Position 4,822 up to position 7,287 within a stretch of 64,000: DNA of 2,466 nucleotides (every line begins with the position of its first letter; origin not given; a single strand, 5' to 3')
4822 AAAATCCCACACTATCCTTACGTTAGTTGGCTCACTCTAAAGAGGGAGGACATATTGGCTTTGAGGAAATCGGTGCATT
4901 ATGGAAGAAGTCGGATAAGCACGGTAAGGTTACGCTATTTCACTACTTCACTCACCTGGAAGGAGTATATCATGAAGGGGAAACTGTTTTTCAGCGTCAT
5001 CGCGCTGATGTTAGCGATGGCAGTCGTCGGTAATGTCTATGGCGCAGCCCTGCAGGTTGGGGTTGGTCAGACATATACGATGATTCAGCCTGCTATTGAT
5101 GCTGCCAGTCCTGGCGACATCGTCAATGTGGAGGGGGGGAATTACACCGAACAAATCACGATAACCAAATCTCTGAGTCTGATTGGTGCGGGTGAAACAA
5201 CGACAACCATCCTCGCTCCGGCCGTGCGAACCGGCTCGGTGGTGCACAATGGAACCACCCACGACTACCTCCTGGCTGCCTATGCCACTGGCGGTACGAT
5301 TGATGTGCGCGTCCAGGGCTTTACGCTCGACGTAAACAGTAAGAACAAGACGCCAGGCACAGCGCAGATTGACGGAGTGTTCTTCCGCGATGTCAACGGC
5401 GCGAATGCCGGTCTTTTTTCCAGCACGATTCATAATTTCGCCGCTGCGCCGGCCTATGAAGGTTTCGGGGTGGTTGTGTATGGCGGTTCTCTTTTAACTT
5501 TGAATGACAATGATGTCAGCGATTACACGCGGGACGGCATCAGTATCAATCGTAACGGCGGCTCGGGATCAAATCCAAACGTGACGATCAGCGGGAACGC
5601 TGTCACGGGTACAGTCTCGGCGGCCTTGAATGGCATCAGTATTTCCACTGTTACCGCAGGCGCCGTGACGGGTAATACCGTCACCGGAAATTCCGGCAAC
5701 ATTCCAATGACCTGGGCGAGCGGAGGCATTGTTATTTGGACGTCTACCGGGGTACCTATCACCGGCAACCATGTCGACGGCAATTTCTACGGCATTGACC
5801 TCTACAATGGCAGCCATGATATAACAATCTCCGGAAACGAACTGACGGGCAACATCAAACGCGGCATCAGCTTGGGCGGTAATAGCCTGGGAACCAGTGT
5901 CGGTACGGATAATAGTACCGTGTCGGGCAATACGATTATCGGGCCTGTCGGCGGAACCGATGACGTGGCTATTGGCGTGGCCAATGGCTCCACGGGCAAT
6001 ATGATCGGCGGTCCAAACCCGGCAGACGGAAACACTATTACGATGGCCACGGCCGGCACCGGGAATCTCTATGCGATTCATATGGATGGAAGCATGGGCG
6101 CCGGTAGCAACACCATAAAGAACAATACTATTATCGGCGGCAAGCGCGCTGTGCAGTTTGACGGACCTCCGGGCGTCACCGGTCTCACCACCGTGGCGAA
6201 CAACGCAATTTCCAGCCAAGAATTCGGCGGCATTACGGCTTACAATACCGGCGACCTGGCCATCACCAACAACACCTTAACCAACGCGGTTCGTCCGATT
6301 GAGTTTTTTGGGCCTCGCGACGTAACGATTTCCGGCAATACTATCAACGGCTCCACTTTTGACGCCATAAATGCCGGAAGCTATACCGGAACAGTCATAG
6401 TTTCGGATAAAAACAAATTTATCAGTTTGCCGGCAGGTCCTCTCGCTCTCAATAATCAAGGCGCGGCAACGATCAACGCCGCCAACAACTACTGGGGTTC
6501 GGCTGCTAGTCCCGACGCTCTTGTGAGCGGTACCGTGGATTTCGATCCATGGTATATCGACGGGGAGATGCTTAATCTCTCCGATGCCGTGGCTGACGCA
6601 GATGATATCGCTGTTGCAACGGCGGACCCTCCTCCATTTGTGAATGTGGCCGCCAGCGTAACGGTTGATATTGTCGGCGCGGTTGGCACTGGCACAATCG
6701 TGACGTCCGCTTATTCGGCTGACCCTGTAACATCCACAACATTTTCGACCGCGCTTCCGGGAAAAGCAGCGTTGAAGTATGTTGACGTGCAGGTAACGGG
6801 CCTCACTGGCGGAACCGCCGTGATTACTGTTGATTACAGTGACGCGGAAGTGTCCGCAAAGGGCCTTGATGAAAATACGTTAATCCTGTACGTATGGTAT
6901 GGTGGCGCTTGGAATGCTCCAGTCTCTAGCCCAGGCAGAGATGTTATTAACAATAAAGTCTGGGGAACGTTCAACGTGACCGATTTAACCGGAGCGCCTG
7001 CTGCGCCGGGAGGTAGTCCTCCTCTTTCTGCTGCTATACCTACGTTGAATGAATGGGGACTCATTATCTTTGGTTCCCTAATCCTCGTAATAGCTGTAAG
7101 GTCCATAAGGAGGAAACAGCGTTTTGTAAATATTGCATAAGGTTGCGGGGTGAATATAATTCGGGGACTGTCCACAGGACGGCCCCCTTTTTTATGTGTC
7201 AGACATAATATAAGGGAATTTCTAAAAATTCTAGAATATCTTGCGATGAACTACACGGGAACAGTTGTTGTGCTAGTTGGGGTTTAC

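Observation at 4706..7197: GC-rich beta-helix gene with an IPTL-CTERM-like sorting tail, inserted beside the 16S gene behind a G10 tract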

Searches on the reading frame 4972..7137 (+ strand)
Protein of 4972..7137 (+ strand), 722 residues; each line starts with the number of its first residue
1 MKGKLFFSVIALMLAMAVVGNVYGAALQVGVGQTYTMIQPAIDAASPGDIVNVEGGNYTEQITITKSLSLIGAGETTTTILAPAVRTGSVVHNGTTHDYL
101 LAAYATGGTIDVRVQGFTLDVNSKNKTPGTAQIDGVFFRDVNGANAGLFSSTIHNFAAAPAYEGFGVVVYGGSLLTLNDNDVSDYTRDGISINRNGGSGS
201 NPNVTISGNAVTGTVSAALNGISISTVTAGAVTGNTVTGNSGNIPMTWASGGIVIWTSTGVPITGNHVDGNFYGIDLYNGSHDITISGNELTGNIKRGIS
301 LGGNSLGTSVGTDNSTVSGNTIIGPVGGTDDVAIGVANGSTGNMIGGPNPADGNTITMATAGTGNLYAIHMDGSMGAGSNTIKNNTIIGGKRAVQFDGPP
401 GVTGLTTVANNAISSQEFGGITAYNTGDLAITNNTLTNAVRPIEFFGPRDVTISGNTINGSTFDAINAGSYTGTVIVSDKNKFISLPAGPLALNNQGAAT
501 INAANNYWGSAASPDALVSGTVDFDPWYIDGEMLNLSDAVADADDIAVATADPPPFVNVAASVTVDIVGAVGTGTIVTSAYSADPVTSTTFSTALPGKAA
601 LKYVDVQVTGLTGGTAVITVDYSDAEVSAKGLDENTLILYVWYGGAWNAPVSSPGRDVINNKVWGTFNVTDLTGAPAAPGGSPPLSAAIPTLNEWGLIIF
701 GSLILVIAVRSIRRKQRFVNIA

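Call 9: search_protein_families(library=ncbifam, proteins=[window:4972-7137:+], max_evalue=10)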
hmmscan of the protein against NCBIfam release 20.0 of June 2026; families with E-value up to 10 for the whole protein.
window:4972-7137:+ (722 aa): 4 families
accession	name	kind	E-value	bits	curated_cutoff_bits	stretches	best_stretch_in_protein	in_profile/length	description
TIGR04247.1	NosD_copper_fam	subfamily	4.1e-16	58.5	300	3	203-297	203-288/377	nitrous oxide reductase family maturation protein NosD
TIGR03804.1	para_beta_helix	repeat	4e-06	26.4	19.45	2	252-295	1-43/44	parallel beta-helix repeat protein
TIGR04174.1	IPTL_CTERM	subfamily_domain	5.6e-06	26.5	20.5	1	689-715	1-27/27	IPTL-CTERM sorting domain-containing protein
NF033207.2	midcut_by_XrtH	subfamily_domain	8.3e-06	26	45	1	678-717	21-65/175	midcut-by-XrtH protein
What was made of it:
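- On NosD (nitrous oxide reductase maturation, TIGR04247): The score is 58.5 bits against a cutoff of 300 (call 9), so only the repeats are shared.
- Checked: The tail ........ + TM + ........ scores 26.5 bits against TIGR04174 (cutoff 20.5; call 9).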

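Call 10: search_protein_families(library=pfam, proteins=[window:4972-7137:+], max_evalue=10)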
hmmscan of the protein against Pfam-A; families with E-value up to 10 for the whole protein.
window:4972-7137:+ (722 aa): 3 families
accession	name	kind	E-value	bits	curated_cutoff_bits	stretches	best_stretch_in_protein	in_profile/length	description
PF13229.12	Beta_helix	-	5e-18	65.7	25.9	2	166-345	2-153/158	Right handed beta helix region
PF05048.19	NosD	-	1.9e-12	47.6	23.6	4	235-394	49-176/212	Periplasmic copper-binding protein (NosD)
PF18203.6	IPTL-CTERM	-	0.0015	18.8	20.8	1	687-714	1-28/28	IPTL-CTERM motif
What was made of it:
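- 5050..6456 (+): Right-handed parallel beta-helix, residues about 27-495. The core residues 35-450 are closest to Dehalococcoidia-like, Chloroflexi-like and unassigned proteins. Pfam PF13229 and PF05048 (call 10).
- On Parallel beta-helix / CASH (PF13229, PF05048): PF13229 scores 65.7 bits (cutoff 25.9) and PF05048 scores 47.6 bits (cutoff 23.6) (call 10).
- Checked: It has a signal peptide, and matches Pfam Beta_helix (5e-18) and NosD (1.9e-12) (call 10).
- HMM matches (calls 9, 10).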

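Call 13: find_homologous_proteins(query=window:4972-7137:+)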
Query window:4972-7137:+ (722 aa): 61 proteins with E <= 0.001 among 8000 candidates.
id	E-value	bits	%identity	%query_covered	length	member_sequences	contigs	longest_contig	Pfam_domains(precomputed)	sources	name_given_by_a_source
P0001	0.0e+0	1545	100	100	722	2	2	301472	PF13229.13,PF05048.20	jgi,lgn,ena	-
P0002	5.6e-172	592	67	63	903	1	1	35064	PF13229.13,PF18676.7,PF16640.12,PF22842.4,PF05048.20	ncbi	ncbi:MAG: DUF1565 domain-containing protein, partial [Dehalococcoidia bacterium]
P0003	7.0e-164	565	63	66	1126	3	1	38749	PF13229.13,PF18962.8,PF05048.20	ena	-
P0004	7.8e-155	535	61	62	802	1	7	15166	PF13229.13,PF05048.20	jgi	jgi:parallel beta-helix repeat protein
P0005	1.8e-152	527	52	90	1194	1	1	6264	PF13229.13,PF05048.20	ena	-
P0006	5.0e-139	483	58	69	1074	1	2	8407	PF13229.13,PF11999.14,PF05048.20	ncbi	-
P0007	7.0e-133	463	57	61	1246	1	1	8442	PF13229.13,PF05048.20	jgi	jgi:parallel beta-helix repeat protein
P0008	6.6e-122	426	55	61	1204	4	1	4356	PF13229.13,PF05048.20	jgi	jgi:parallel beta-helix repeat protein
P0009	2.4e-120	421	48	69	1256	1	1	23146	PF13229.13,PF07602.18,PF22842.4,PF05048.20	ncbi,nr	ncbi:MAG: right-handed parallel beta-helix repeat-containing protein [Chloroflexi bacterium]|nr:righ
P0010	3.1e-119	418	67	38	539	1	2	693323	PF22842.4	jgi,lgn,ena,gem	-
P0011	7.2e-116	406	51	66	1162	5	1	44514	PF13229.13,PF07602.18,PF00395.26,PF05048.20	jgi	-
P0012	2.7e-115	405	53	62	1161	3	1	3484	PF13229.13,PF05048.20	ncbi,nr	ncbi:MAG TPA: right-handed parallel beta-helix repeat-containing protein, partial [Candidatus Anammo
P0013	6.9e-114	400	46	75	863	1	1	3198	PF13229.13,PF04203.19,PF05048.20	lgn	-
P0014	8.6e-112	393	48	69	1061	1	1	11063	PF13229.13,PF05048.20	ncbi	-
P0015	1.4e-111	392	48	68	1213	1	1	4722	PF13229.13,PF05048.20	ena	-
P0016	3.8e-109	384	45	75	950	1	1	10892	PF13229.13,PF07602.18,PF18998.7,PF22842.4,PF00395.26,PF05048.20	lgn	-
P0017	4.8e-108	381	49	68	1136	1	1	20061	PF13229.13,PF05048.20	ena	-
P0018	5.6e-108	380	51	63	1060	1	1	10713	PF13229.13,PF05048.20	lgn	-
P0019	9.4e-108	380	50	63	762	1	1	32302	PF13229.13,PF05048.20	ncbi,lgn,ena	-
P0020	1.9e-107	379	40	65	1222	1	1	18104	PF13229.13,PF02369.23,PF05048.20,PF09134.17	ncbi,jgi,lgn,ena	-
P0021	2.4e-107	378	47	74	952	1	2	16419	PF13229.13,PF18998.7,PF22842.4,PF00395.26,PF05048.20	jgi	jgi:parallel beta-helix repeat protein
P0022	6.2e-105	370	53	57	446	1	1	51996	PF13229.13,PF07602.18,PF22842.4,PF05048.20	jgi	jgi:parallel beta-helix repeat protein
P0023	2.7e-99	352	47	67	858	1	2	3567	PF13229.13,PF05048.20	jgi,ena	-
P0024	1.4e-90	323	45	65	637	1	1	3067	PF13229.13,PF05048.20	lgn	-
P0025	2.4e-87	312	51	49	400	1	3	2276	PF13229.13,PF07602.18,PF22842.4,PF05048.20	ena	-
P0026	1.6e-83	300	49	57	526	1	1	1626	PF13229.13,PF05048.20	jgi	jgi:parallel beta-helix repeat protein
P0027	8.6e-76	274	54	37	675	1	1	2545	PF13229.13,PF05048.20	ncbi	ncbi:MAG: right-handed parallel beta-helix repeat-containing protein, partial [Dissulfurispiraceae b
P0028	9.7e-76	274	56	40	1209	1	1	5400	PF13229.13,PF05048.20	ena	-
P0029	6.8e-74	268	39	68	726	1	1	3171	PF13229.13,PF07602.18,PF22842.4,PF05048.20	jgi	jgi:parallel beta-helix repeat protein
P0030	6.4e-63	231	37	69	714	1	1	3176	PF13229.13,PF07602.18,PF05048.20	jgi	jgi:parallel beta-helix repeat protein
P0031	2.7e-59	219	52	27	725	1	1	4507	PF13229.13,PF05048.20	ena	-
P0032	1.7e-57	213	40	64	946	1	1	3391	PF13229.13,PF07581.18,PF05048.20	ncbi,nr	ncbi:MAG: right-handed parallel beta-helix repeat-containing protein, partial [Candidatus Thermoplas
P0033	3.2e-46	176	69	19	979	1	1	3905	PF13229.13,PF15418.13,PF10342.16,PF21471.4,PF19077.7,PF05048.20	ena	-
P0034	4.0e-40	156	31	64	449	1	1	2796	PF13229.13,PF05048.20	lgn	-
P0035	2.3e-16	78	36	40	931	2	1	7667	PF13229.13,PF00963.25,PF22842.4,PF13620.13,PF05048.20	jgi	-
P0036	8.6e-16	76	32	56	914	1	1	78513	PF12733.14,PF13229.13,PF05048.20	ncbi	-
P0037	1.2e-15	75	31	56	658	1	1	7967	PF00691.26,PF12733.14,PF13229.13,PF05048.20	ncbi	-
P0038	1.2e-14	72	30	67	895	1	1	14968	PF12733.14,PF13229.13,PF05048.20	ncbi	-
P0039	3.0e-12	64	31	50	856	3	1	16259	PF12733.14,PF13229.13,PF05048.20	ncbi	-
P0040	5.9e-12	63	30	46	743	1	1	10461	PF13229.13,PF05048.20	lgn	-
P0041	1.5e-11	62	29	49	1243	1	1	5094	PF13229.13,PF02494.23,PF00963.25,PF05048.20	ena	-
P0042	2.1e-10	58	28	64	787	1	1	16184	PF13229.13,PF07602.18,PF01833.31,PF22842.4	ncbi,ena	-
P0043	4.3e-10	57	27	49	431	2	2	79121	PF13229.13,PF05048.20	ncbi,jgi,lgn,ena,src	-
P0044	6.5e-10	56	30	52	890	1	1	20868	PF12733.14,PF13229.13,PF05048.20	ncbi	-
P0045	8.5e-10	56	28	59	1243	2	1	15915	PF13229.13,PF12708.13,PF07602.18,PF22842.4,PF05048.20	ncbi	ncbi:MAG: OmpL47-type beta-barrel domain-containing protein, partial [Thermoleophilia bacterium]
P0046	2.5e-9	54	29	40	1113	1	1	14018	PF13229.13,PF05048.20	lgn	-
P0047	3.4e-9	54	34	52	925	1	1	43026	PF12733.14,PF13229.13,PF05048.20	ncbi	-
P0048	5.5e-9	53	34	36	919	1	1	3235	PF13229.13,PF07602.18,PF05048.20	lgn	-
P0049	6.5e-8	50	28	36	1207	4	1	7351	PF13229.13,PF07602.18,PF05048.20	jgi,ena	-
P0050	6.9e-8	50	32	24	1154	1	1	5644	PF13229.13,PF12708.13,PF07602.18,PF22842.4,PF05048.20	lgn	-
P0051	2.1e-7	48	30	36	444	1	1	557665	PF13229.13,PF05048.20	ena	-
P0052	2.7e-7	48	29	53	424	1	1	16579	PF13229.13,PF05048.20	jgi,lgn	jgi:nitrous oxidase accessory protein NosD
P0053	1.5e-6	45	30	37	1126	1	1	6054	PF13229.13,PF05048.20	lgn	-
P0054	7.0e-6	43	29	40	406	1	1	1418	PF13229.13,PF05048.20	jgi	-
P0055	3.6e-5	41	51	10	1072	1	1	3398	PF13229.13,PF22842.4,PF00041.28,PF05048.20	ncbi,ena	-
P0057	2.0e-4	38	52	7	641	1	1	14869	PF13229.13,PF05048.20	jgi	jgi:parallel beta-helix repeat protein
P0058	2.5e-4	38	26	31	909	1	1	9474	PF13229.13,PF18962.8,PF22842.4,PF05048.20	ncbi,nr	ncbi:MAG: right-handed parallel beta-helix repeat-containing protein [Cytophagaceae bacterium]|nr:ri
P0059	2.9e-4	38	25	40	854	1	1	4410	PF13229.13,PF07602.18,PF25788.3,PF00041.28,PF05048.20,PF16656.12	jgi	jgi:parallel beta-helix repeat protein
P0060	3.0e-4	38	28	31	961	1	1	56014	PF13229.13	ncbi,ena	-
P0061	9.2e-4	36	29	37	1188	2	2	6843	PF13229.13,PF01095.26,PF27525.1,PF05048.20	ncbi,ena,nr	ncbi:MAG TPA: right-handed parallel beta-helix repeat-containing protein [Dehalococcoidales bacteriu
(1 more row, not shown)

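Call 14: find_encoding_contigs(protein=window:4972-7137:+, flank=10000, max_places=10)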
Protein window:4972-7137:+ (722 aa): 5 contigs read that carry it; 5 places shown.
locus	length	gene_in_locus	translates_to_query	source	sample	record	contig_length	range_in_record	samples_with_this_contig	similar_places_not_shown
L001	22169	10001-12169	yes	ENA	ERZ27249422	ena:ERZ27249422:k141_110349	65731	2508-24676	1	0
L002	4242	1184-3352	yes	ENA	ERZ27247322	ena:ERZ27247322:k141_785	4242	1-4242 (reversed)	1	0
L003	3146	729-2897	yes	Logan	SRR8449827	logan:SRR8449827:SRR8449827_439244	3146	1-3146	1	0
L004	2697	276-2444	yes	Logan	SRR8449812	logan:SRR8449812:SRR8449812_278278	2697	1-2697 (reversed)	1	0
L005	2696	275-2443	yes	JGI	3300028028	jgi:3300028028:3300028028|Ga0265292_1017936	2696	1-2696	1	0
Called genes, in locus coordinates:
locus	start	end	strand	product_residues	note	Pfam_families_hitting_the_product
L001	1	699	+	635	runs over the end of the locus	PF17170:DUF5128 (faint)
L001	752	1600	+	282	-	-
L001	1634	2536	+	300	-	-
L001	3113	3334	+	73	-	-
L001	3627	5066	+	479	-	PF00291:PALP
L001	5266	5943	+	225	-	-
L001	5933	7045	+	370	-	PF00579:tRNA-synt_1b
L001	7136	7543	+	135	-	-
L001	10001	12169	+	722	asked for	PF05048:NosD (weak), PF13229:Beta_helix, PF05048:NosD (weak), PF13229:Beta_helix (weak)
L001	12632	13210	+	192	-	-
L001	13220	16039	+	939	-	PF00521:DNA_topoisoIV, PF03989:DNA_gyraseA_C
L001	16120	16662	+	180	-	-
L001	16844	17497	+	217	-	-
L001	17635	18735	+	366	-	PF02646:RmuC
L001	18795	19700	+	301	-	-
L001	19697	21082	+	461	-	PF04932:Wzy_C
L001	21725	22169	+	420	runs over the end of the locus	PF00675:Peptidase_M16, PF05193:Peptidase_M16_C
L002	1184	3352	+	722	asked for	PF05048:NosD (weak), PF13229:Beta_helix, PF05048:NosD (weak), PF13229:Beta_helix (weak)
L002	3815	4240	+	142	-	?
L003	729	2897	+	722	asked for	PF05048:NosD (weak), PF13229:Beta_helix, PF05048:NosD (weak), PF13229:Beta_helix (weak)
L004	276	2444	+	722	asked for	PF05048:NosD (weak), PF13229:Beta_helix, PF05048:NosD (weak), PF13229:Beta_helix (weak)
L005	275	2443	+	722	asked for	PF05048:NosD (weak), PF13229:Beta_helix, PF05048:NosD (weak), PF13229:Beta_helix (weak)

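Call 19: find_encoding_contigs(protein=P0010, flank=10000, max_places=6)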
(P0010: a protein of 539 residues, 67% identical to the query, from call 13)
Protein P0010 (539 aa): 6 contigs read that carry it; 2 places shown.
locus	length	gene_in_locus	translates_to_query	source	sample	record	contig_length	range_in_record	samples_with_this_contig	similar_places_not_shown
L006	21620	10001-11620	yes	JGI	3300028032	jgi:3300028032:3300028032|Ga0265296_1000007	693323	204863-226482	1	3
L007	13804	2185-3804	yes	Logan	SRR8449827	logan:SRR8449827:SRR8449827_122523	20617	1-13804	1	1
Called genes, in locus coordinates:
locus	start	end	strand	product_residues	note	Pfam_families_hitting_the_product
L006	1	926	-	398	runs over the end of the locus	PF13784:Fic_N, PF02661:Fic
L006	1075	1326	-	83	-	-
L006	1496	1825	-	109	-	PF18893:DUF5652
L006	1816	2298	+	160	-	PF03652:RuvX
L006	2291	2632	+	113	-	PF01588:tRNA_bind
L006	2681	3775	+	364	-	PF11104:PilM_2, PF14450:FtsA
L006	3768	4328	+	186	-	-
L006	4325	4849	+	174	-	-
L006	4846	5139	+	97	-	-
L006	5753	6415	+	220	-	-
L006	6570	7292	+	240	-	PF00849:PseudoU_synth_2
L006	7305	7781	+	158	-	PF01245:Ribosomal_L19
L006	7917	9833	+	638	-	PF00158:Sigma54_activat (faint), PF01078:Mg_chelatase (faint), PF13191:AAA_16 (faint), PF20030:bpMoxR (faint), PF07724:AAA_2, PF00004:AAA, PF07728:AAA_5 (weak), PF10431:ClpB_D2-small, +1 more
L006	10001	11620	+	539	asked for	PF22842:Pel9A-like_beta_helix (weak)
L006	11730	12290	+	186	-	PF01923:Cob_adeno_trans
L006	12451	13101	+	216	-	-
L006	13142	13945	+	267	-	PF04402:SIMPL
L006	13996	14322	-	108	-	-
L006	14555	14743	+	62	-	PF00584:SecE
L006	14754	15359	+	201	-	PF02357:NusG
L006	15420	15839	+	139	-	PF03946:Ribosomal_L11_N, PF00298:Ribosomal_L11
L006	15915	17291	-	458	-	PF02511:Thy1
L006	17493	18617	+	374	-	PF06559:DCD_N, PF22769:DCD, PF22569:DCD_C, PF22769:DCD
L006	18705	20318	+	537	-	PF03485:Arg_tRNA_synt_N, PF00750:tRNA-synt_1d, PF05746:DALR_1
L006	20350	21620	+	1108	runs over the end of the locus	PF00133:tRNA-synt_1, PF09334:tRNA-synt_1g, PF00300:His_Phos_1, PF00133:tRNA-synt_1, PF09334:tRNA-synt_1g (weak), PF08264:Anticodon_1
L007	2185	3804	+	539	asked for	PF22842:Pel9A-like_beta_helix (weak)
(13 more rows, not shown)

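Call 23: list_cluster_members(proteins=[window:4972-7137:+, P0010, window:904-2013:+, window:22372-23415:+, window:25383-26747:+, window:52666-54732:+, window:18220-21333:+, window:11863-12513:+])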
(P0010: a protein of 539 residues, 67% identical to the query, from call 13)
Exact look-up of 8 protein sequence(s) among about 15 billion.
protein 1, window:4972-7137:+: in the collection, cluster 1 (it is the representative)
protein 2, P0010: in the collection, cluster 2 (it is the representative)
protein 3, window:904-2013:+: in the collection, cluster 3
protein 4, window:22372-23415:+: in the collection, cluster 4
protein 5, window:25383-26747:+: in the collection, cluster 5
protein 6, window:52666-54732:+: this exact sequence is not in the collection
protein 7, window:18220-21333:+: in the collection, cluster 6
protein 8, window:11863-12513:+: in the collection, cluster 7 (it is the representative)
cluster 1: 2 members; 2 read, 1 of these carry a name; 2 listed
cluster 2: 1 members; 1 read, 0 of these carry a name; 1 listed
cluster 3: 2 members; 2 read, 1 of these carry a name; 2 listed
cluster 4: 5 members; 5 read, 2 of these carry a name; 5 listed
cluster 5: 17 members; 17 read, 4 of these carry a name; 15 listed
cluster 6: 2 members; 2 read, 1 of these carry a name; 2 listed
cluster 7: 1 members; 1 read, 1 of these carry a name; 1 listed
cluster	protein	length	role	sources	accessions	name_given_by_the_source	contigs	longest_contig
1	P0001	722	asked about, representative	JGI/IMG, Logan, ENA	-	-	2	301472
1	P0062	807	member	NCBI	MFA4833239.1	MAG: IPTL-CTERM sorting domain-containing protein [Patescibacteria group bacterium]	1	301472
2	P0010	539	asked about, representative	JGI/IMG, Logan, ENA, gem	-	-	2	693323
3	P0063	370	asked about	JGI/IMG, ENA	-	-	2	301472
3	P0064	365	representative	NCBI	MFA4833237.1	MAG: tryptophan--tRNA ligase [Patescibacteria group bacterium]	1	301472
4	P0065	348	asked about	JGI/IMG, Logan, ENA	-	-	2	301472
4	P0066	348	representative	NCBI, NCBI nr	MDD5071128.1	MAG: Holliday junction branch migration DNA helicase RuvB [Patescibacteria group ... | Holliday junction branch migration DNA helicase RuvB [Patescibacteria group bacterium]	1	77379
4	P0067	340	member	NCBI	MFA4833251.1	MAG: Holliday junction branch migration DNA helicase RuvB [Patescibacteria group ...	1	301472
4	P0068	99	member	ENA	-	-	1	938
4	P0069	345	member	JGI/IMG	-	-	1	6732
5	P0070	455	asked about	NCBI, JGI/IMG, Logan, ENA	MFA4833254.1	MAG: histidine--tRNA ligase [Patescibacteria group bacterium]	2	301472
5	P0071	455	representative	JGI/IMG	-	-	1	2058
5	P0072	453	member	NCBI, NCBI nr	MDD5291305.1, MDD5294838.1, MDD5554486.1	MAG: histidine--tRNA ligase [Patescibacteria group bacterium] | histidine--tRNA ligase [Patescibacteria group bacterium]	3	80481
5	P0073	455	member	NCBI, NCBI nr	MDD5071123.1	MAG: histidine--tRNA ligase [Patescibacteria group bacterium] | histidine--tRNA ligase [Patescibacteria group bacterium]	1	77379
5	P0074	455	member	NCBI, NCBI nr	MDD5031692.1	MAG: histidine--tRNA ligase [Patescibacteria group bacterium] | histidine--tRNA ligase [Patescibacteria group bacterium]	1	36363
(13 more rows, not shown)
